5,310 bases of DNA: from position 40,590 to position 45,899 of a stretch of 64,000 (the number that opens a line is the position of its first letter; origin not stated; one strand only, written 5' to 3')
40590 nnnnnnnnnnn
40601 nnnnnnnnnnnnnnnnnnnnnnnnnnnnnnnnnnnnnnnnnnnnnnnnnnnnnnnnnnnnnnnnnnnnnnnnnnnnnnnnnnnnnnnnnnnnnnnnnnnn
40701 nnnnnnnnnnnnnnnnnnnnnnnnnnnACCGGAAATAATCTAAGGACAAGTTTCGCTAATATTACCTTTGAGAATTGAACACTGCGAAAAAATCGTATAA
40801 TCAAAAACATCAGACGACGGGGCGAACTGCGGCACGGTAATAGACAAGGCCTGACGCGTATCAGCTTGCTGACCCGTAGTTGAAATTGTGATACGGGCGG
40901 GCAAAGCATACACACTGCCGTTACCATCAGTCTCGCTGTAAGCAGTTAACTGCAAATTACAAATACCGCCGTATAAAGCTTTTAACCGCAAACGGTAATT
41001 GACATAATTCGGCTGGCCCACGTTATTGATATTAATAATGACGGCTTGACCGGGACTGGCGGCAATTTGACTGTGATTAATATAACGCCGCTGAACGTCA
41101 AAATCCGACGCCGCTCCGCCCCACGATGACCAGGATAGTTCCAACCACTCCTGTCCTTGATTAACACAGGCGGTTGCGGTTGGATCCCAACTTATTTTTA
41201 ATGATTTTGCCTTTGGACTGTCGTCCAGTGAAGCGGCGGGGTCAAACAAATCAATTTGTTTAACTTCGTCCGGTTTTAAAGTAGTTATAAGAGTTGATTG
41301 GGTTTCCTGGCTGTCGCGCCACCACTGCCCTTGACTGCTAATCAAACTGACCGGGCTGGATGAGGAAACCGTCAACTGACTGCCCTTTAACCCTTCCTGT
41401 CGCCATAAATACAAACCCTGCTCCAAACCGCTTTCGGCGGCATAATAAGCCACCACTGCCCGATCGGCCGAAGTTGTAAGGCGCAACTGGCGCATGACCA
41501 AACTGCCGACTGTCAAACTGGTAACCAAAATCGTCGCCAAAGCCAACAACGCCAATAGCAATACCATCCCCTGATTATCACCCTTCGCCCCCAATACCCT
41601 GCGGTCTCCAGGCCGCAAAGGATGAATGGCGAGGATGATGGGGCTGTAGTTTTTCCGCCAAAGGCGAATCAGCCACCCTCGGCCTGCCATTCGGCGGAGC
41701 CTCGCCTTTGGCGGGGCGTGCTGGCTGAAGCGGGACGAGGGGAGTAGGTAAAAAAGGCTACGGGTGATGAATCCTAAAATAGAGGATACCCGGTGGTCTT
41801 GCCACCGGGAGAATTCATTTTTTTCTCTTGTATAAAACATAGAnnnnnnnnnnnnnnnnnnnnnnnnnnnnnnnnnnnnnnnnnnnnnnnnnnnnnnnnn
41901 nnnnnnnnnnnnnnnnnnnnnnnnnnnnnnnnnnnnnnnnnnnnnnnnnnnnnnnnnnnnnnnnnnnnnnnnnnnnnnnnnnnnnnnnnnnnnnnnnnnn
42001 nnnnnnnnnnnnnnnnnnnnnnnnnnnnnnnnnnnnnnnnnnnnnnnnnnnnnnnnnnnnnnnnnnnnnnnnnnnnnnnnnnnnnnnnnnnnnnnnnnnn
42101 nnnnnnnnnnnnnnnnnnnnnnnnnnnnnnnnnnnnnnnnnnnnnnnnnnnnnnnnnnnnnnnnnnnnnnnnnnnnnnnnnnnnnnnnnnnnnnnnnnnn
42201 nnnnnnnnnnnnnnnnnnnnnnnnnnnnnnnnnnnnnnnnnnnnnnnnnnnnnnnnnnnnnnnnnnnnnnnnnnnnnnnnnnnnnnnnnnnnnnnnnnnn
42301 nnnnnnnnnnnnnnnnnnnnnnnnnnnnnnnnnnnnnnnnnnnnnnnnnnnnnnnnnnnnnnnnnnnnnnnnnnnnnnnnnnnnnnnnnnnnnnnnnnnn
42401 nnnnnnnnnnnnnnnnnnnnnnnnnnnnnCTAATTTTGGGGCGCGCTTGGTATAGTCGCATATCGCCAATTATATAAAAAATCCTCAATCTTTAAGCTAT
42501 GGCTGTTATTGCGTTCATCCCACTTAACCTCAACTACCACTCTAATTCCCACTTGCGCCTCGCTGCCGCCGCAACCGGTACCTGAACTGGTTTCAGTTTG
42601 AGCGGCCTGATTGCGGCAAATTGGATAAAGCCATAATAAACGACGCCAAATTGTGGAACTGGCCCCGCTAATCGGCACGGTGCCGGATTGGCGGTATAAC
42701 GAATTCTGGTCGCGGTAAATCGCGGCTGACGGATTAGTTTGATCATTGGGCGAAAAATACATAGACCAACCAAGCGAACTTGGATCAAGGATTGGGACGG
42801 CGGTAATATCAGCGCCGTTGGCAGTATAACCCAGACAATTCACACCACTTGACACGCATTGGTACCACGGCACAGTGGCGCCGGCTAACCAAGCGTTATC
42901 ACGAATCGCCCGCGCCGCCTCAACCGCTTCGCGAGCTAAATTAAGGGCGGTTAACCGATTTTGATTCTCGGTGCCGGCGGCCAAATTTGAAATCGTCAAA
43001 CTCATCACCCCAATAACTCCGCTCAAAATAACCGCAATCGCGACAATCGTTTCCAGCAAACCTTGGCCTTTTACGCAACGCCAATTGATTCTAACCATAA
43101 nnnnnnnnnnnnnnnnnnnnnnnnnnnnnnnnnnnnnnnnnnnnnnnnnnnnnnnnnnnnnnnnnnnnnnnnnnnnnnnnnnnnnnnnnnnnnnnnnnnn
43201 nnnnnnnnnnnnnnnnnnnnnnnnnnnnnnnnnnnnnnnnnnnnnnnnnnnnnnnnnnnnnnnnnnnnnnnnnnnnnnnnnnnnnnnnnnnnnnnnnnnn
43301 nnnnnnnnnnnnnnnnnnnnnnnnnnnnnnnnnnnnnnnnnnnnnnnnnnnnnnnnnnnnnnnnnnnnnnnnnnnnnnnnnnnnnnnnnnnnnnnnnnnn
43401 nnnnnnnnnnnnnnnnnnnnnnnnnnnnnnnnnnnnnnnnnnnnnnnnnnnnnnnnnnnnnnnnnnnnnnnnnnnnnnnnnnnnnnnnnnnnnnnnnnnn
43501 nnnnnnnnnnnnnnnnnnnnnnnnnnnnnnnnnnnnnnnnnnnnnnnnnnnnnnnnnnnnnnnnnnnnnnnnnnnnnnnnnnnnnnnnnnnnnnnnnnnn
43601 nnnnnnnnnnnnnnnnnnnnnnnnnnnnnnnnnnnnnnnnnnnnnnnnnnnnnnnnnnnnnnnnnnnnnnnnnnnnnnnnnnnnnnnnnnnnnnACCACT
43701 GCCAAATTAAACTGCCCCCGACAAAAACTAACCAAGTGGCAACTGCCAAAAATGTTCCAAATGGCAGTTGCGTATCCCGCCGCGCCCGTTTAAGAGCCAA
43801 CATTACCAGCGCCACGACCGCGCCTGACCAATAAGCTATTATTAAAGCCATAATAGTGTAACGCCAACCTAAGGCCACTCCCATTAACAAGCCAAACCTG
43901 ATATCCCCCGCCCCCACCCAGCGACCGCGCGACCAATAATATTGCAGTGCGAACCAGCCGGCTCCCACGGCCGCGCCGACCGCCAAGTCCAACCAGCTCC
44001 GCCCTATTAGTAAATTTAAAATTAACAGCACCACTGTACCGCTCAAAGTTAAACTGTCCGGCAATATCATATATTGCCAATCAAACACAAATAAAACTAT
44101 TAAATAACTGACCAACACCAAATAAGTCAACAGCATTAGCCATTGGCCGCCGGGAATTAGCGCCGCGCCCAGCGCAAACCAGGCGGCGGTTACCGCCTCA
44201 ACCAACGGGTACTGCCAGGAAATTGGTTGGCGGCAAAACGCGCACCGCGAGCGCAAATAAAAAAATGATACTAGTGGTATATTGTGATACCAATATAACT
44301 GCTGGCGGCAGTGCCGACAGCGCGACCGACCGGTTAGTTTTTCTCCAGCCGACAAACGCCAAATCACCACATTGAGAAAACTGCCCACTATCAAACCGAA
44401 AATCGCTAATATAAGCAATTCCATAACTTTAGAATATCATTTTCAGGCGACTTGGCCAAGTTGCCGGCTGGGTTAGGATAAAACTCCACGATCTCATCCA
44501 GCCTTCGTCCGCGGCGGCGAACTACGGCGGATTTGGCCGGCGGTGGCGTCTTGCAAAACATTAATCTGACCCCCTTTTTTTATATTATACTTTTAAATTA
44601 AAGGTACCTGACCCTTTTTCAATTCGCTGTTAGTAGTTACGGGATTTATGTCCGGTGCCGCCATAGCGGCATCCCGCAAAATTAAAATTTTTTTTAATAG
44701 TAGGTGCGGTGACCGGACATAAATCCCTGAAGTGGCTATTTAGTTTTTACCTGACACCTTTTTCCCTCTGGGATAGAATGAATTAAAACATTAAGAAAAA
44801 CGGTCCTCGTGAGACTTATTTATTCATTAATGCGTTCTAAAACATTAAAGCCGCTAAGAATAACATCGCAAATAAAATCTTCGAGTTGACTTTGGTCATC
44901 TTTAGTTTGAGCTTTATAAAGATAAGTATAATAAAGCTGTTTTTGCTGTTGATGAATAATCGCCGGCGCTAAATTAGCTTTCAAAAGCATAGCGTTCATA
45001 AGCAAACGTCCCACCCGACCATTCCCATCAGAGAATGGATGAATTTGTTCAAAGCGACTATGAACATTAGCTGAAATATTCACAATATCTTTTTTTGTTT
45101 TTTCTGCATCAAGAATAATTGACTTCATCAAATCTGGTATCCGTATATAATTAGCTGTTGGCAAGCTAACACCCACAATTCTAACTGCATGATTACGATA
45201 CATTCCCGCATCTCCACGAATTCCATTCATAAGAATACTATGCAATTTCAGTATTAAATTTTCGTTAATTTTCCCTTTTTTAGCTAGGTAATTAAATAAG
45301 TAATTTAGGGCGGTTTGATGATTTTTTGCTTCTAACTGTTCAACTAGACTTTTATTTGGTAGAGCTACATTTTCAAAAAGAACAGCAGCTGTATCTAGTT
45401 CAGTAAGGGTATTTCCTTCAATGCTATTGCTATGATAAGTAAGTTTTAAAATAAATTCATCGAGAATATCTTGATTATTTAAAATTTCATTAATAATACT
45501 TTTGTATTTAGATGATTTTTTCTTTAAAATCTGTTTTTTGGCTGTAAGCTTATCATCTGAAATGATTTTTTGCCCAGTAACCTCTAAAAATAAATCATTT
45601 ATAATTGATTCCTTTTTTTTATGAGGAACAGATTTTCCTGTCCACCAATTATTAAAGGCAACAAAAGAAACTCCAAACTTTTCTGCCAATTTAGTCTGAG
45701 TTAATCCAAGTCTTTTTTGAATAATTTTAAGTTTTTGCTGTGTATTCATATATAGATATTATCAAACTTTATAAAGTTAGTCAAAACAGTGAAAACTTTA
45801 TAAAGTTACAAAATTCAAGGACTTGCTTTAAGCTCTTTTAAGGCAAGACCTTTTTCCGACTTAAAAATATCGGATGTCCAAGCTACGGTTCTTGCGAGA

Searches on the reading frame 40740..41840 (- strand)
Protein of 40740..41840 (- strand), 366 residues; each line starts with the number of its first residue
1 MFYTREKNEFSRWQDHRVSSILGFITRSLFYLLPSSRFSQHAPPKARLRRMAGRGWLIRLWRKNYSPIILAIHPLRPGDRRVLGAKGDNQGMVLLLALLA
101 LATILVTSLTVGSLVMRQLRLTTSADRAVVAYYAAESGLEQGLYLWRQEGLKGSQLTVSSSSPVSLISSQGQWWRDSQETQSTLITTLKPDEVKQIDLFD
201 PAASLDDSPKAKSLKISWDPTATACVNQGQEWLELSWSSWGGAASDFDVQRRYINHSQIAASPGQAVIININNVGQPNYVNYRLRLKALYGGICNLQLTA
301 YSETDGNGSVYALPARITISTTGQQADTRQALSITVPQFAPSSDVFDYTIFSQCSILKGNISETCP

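Call 14: search_protein_families(library=pfam, proteins=[window:40740-41840:-])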
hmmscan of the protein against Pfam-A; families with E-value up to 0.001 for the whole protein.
window:40740-41840:- (366 aa): 0 families

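Call 75: list_cluster_members(proteins=[P0241, window:40740-41840:-, window:40740-41588:-, window:40740-41561:-])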
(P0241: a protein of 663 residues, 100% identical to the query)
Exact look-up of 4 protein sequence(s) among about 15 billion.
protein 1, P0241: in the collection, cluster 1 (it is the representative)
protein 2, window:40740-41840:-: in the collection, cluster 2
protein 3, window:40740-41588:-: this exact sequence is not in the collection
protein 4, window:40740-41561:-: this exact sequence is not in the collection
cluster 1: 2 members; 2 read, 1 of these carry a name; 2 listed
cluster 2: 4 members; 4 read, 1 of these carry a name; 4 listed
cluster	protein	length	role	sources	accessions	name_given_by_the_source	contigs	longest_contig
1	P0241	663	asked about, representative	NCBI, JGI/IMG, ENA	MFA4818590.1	MAG: NAD-dependent DNA ligase LigA [Patescibacteria group bacterium]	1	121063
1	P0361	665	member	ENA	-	-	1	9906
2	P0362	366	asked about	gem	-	-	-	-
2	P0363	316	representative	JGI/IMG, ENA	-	-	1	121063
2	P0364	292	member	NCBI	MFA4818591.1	MAG: hypothetical protein WC621_01990 [Patescibacteria group bacterium]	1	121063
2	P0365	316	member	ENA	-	-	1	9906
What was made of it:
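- Checked: However, NCBI annotates the gene at 292 aa (call 75).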

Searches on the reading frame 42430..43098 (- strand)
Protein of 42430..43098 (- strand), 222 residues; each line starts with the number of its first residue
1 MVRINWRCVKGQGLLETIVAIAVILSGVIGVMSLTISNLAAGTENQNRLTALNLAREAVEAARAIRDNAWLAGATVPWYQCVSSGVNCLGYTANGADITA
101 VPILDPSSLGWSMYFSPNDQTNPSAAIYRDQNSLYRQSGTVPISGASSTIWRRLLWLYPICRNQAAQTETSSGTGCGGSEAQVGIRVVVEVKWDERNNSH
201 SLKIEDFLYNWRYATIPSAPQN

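Call 56: search_protein_families(library=pfam, proteins=[window:42430-43098:-], max_evalue=0.01)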
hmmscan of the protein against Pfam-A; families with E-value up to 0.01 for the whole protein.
window:42430-43098:- (222 aa): 1 family
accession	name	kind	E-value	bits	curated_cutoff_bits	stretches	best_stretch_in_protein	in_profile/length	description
PF17447.7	YkpC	-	0.0042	17.3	27.7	1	19-41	8-31/42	Uncharacterized YkpC-like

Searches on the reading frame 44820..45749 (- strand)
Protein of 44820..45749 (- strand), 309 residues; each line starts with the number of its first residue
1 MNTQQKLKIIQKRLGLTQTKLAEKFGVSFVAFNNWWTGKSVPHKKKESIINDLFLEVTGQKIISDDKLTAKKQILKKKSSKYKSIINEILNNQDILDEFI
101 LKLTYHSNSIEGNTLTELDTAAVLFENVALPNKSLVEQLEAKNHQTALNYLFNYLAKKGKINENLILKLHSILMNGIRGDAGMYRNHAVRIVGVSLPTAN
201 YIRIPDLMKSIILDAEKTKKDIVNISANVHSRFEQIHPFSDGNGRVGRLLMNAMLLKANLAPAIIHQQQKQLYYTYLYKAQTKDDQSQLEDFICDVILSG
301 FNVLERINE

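Call 84: search_protein_families(library=pfam, proteins=[window:44820-45749:-], max_evalue=0.001)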
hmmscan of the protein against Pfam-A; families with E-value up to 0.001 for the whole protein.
window:44820-45749:- (309 aa): 1 family
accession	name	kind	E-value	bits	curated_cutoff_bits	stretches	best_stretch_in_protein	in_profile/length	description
PF02661.23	Fic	-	1.4e-19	71.2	24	1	161-255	2-93/93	Fic/DOC family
